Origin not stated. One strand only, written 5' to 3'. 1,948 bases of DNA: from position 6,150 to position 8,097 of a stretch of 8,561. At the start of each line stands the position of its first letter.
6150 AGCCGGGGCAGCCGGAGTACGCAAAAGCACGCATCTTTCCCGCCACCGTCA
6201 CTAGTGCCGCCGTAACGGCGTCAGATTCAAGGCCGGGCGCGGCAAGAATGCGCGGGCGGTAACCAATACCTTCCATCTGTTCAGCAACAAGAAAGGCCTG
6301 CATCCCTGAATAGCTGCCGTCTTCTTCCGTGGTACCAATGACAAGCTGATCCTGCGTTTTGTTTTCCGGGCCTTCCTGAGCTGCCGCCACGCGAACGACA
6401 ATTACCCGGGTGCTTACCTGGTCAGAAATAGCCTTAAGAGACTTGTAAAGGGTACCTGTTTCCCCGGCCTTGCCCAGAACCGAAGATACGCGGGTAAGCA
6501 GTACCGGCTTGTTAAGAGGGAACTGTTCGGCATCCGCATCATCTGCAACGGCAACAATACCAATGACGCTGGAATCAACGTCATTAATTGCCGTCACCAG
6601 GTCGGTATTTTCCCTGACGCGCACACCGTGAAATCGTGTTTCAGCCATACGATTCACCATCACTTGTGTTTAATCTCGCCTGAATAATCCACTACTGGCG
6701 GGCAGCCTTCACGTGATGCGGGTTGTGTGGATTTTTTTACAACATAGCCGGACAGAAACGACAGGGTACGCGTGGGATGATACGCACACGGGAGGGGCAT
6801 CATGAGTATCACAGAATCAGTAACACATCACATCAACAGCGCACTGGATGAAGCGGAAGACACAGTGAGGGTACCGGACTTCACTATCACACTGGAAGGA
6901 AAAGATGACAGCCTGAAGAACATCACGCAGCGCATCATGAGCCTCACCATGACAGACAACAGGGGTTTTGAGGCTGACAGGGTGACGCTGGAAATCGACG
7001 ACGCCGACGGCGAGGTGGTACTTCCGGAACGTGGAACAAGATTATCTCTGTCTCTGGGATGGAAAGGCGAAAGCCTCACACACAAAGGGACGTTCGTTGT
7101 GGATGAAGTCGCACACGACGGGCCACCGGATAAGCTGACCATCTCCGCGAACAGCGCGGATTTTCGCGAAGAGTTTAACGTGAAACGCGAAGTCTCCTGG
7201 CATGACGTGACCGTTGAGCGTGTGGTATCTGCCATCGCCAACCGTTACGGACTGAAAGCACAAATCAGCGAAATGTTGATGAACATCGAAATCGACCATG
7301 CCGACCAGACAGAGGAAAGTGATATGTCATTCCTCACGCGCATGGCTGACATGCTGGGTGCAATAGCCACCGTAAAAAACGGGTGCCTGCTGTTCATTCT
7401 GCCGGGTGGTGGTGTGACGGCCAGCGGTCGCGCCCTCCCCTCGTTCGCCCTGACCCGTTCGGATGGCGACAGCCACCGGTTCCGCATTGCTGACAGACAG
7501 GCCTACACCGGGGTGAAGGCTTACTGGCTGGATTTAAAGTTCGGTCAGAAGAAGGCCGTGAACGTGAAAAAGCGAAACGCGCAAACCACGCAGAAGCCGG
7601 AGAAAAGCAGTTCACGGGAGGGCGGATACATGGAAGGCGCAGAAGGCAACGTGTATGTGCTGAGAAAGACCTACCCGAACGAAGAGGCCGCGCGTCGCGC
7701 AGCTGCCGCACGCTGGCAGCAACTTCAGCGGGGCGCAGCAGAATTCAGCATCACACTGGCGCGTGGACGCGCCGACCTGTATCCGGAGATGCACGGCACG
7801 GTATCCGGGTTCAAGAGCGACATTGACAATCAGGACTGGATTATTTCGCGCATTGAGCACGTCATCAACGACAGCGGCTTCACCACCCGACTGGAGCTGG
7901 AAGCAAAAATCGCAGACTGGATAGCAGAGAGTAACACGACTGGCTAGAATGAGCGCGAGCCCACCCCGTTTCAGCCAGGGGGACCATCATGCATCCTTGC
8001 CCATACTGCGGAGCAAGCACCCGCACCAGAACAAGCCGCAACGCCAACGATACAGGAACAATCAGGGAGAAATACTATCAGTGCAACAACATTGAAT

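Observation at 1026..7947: Tail operon FI-FII-E-T-U is inverted relative to flanking tfa and D-ogr (non-canonical for P2-like phages)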

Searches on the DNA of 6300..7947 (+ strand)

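Call 57: search_dna_similar(query=L166:8700-12700:+, collection=ecoli_genomes, mode=near, max_rows=5)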
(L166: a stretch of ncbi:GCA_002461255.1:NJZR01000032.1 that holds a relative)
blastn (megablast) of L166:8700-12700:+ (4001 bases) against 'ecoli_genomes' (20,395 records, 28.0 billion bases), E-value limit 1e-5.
Records with a match: 5430; places in all: 23392; records where one place covers at least 80% of the query: 5420.
Genomes with a match: 5426 of 5426; with a place that covers at least 80% of the query: 5420. Places per genome that has any: lowest 2, median 4, highest 9. On chromosomes: 23383 places; on plasmids: 9.
Best place of each record, by identity: >=99% 1063; 95-99% 4367.
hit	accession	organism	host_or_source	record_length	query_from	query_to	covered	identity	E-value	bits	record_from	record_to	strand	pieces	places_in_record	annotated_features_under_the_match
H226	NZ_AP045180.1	Escherichia coli strain JNEC-KY204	Homo sapiens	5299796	1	4001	100%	98.2%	0e+0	6994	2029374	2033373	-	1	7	uvrC: excinuclease ABC subunit UvrC | uvrY: UvrY/SirA/GacA family response regulator transcription factor | pgsA: CDP-diacylglycerol--glycerol-3-phosphate 3-phosphatidyltransferase | tRNA-Leu | tRNA-Gly | and 2 other names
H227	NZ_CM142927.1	Escherichia coli strain UCPROB-002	Homo sapiens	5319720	1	4001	100%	98.2%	0e+0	6994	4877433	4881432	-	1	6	uvrC: excinuclease ABC subunit UvrC | uvrY: UvrY/SirA/GacA family response regulator transcription factor | pgsA: CDP-diacylglycerol--glycerol-3-phosphate 3-phosphatidyltransferase | tRNA-Leu | tRNA-Gly | and 2 other names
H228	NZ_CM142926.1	Escherichia coli strain UCPROB-001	Homo sapiens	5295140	1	4001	100%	98.2%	0e+0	6994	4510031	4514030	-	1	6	uvrC: excinuclease ABC subunit UvrC | uvrY: UvrY/SirA/GacA family response regulator transcription factor | pgsA: CDP-diacylglycerol--glycerol-3-phosphate 3-phosphatidyltransferase | tRNA-Leu | tRNA-Gly | and 2 other names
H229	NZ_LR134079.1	Escherichia coli strain NCTC9112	missing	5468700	1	4001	100%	98.2%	0e+0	6983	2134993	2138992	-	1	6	uvrC: excinuclease ABC subunit UvrC | uvrY: UvrY/SirA/GacA family response regulator transcription factor | pgsA: CDP-diacylglycerol--glycerol-3-phosphate 3-phosphatidyltransferase | tRNA-Leu | tRNA-Gly | and 2 other names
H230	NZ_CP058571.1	Escherichia coli strain EC2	Homo sapiens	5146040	1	4001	100%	98.1%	0e+0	6968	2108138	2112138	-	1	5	uvrC: excinuclease ABC subunit UvrC | uvrY: UvrY/SirA/GacA family response regulator transcription factor | pgsA: CDP-diacylglycerol--glycerol-3-phosphate 3-phosphatidyltransferase | tRNA-Leu | tRNA-Gly | and 2 other names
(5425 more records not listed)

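Call 62: search_dna_similar(query=window:6300-7200:+, collection=ecoli_genomes, mode=distant, max_rows=12, rows=spread)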
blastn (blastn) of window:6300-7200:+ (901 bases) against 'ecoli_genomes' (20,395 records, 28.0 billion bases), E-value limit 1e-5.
Records with a match: 1514; places in all: 1693; records where one place covers at least 80% of the query: 16.
Genomes with a match: 1511 of 5426; with a place that covers at least 80% of the query: 16. Places per genome that has any: lowest 1, median 1, highest 4. On chromosomes: 1690 places; on plasmids: 3.
Best place of each record, by identity: 80-90% 22; 60-80% 1492.
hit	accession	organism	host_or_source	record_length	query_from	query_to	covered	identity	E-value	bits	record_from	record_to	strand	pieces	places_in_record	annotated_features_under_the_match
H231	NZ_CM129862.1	Escherichia coli strain SW070917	wastewater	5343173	12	901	99%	89.2%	0e+0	1173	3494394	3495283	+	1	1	phage late control D family protein | phage tail sheath subtilisin-like domain-containing protein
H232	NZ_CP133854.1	Escherichia coli strain ES4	Homo sapiens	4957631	2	901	55%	73.2%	1e-44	294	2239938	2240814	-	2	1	phage late control D family protein | phage tail sheath subtilisin-like domain-containing protein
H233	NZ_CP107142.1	Escherichia coli strain S3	human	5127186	2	350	39%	72.7%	3e-45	193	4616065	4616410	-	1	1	phage tail sheath subtilisin-like domain-containing protein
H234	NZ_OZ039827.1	Escherichia coli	-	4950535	2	350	39%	72.7%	3e-45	193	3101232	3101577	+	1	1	phage tail sheath subtilisin-like domain-containing protein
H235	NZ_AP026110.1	Escherichia coli strain CEC08123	Homo sapiens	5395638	2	350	39%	72.6%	8e-46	195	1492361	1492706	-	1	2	phage tail sheath subtilisin-like domain-containing protein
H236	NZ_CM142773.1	Escherichia coli strain GPEC1446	chicken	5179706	2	350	39%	72.5%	2e-46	196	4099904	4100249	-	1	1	phage tail sheath subtilisin-like domain-containing protein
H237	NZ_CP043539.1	Escherichia coli O157 strain Al Ain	camel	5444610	2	350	39%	72.4%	3e-44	188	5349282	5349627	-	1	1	phage tail sheath subtilisin-like domain-containing protein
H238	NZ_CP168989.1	Escherichia coli strain UTME-4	beef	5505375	2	350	39%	72.4%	3e-44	188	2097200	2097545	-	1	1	phage tail sheath family protein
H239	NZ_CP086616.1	Escherichia coli strain RIVM_C039629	Homo sapiens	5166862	2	350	39%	72.3%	1e-44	190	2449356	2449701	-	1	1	phage tail sheath family protein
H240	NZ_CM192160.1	Escherichia coli strain CMZE027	Homo sapiens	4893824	2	350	39%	72.3%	1e-44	190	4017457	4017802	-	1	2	phage tail sheath subtilisin-like domain-containing protein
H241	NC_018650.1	Escherichia coli O104:H4 str. 2009EL-2050 strain 2009EL-2050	Unknown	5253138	2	350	39%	72.0%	4e-43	186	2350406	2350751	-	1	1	phage tail sheath subtilisin-like domain-containing protein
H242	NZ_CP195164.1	Escherichia coli strain G47-1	Homo sapiens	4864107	644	712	8%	82.9%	3e-7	66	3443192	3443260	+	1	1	phage late control D family protein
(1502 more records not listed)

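Call 63: get_annotated_region(hit=H241, flank=2500)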
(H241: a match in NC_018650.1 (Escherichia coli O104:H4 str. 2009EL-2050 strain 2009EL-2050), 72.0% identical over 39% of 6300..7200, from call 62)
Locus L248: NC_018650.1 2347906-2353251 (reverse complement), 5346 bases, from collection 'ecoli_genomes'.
description: Escherichia coli O104:H4 str. 2009EL-2050, complete sequence
organism: Escherichia coli O104:H4 str. 2009EL-2050 strain 2009EL-2050 (NCBI taxid 1134782)
replicon: chromosome; assembly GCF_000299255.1
host: -; source: Unknown; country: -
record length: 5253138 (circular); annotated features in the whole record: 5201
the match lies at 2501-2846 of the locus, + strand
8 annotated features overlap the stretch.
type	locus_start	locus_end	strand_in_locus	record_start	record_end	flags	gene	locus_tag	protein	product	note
CDS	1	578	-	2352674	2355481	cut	-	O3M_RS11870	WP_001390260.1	phage tail tape measure protein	-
CDS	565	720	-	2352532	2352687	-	-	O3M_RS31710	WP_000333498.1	GpE family phage tail protein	-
CDS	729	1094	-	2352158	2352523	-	-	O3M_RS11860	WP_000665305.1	tail protein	-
CDS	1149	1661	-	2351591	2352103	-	-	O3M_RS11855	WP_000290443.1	phage major tail tube protein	-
CDS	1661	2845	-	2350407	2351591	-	-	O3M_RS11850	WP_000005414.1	phage tail sheath subtilisin-like domain-containing protein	-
CDS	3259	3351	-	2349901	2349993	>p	-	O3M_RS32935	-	hypothetical protein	incomplete; partial in the middle of a contig; missing C-terminus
CDS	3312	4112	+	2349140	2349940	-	-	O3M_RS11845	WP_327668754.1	contractile injection system protein, VgrG/Pvc8 family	-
CDS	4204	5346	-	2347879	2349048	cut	-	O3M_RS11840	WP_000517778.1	DUF3800 domain-containing protein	-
